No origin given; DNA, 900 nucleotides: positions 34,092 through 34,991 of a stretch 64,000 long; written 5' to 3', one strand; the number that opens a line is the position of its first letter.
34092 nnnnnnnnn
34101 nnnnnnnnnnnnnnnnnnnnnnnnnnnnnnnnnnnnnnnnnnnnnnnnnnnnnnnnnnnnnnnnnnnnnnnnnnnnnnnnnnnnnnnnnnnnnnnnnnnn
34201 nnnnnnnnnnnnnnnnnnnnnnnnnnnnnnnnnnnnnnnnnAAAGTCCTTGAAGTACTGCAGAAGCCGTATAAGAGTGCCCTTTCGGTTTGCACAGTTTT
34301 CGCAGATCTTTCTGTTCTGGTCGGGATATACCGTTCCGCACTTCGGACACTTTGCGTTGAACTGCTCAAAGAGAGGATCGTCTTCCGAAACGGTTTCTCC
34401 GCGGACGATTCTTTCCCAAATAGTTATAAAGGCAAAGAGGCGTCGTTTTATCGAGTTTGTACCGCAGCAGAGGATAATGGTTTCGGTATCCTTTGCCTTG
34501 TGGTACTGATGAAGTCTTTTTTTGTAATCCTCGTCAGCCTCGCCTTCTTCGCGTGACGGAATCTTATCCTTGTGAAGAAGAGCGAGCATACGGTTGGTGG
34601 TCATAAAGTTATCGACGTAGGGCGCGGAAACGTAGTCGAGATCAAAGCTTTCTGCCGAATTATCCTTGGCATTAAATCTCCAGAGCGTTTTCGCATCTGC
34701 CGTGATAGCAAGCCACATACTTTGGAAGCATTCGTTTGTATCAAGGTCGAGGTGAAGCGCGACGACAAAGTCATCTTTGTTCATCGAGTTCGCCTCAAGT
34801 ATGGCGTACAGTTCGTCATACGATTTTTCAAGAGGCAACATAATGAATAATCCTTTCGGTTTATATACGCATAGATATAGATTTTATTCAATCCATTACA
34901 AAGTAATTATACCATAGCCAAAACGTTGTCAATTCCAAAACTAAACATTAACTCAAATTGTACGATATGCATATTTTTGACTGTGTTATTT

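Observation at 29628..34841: ABC exporter pair with cytoplasmic zinc-ribbon N-domains flanking a DUF1854-like protein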

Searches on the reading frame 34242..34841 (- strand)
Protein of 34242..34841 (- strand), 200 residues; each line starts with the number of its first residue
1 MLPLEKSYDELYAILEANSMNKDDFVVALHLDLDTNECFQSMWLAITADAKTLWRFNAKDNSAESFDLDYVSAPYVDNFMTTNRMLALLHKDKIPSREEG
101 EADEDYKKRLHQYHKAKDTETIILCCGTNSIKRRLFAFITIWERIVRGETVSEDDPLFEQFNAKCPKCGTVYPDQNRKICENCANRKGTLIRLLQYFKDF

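Call 61: search_protein_families(library=pfam, proteins=[window:34242-34841:-], max_evalue=10)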
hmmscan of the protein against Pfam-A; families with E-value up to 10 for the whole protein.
window:34242-34841:- (200 aa): 10 families
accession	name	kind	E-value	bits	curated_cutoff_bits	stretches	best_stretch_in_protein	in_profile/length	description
PF17032.10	Zn_ribbon_15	-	0.015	16.5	28.9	1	163-185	38-60/73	zinc-ribbon family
PF08772.16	Zn_ribbon_NOB1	-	0.019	15.5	24.9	1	160-193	6-37/72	Nin one binding (NOB1) Zn-ribbon like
PF23475.1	zf-Tbcl_FmdE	-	0.022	14.6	23.2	1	164-184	9-29/35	FmdE treble clef zinc finger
PF01155.25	HypA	-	0.027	14.9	28.9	1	141-188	47-97/112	Hydrogenase/urease nickel incorporation, metallochaperone, hypA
PF12773.13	DZR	-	0.032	14.8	27.3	1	162-183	24-44/45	Double zinc ribbon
PF13240.11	Zn_Ribbon_1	-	0.054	13.7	25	1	164-183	1-19/23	zinc-ribbon domain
PF08274.17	Zn_Ribbon_YjdM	-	0.061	13.8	30.8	1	164-185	4-27/30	PhnA Zinc-Ribbon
PF18912.6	DZR_2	-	0.061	13.6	27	1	163-186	8-30/56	Double zinc ribbon domain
PF18414.7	zf_C2H2_10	-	0.13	12.3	25.6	1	165-174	5-14/26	C2H2 type zinc-finger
PF13248.11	Zn_ribbon_3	-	0.15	12.1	27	1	163-183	3-22/26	zinc-ribbon domain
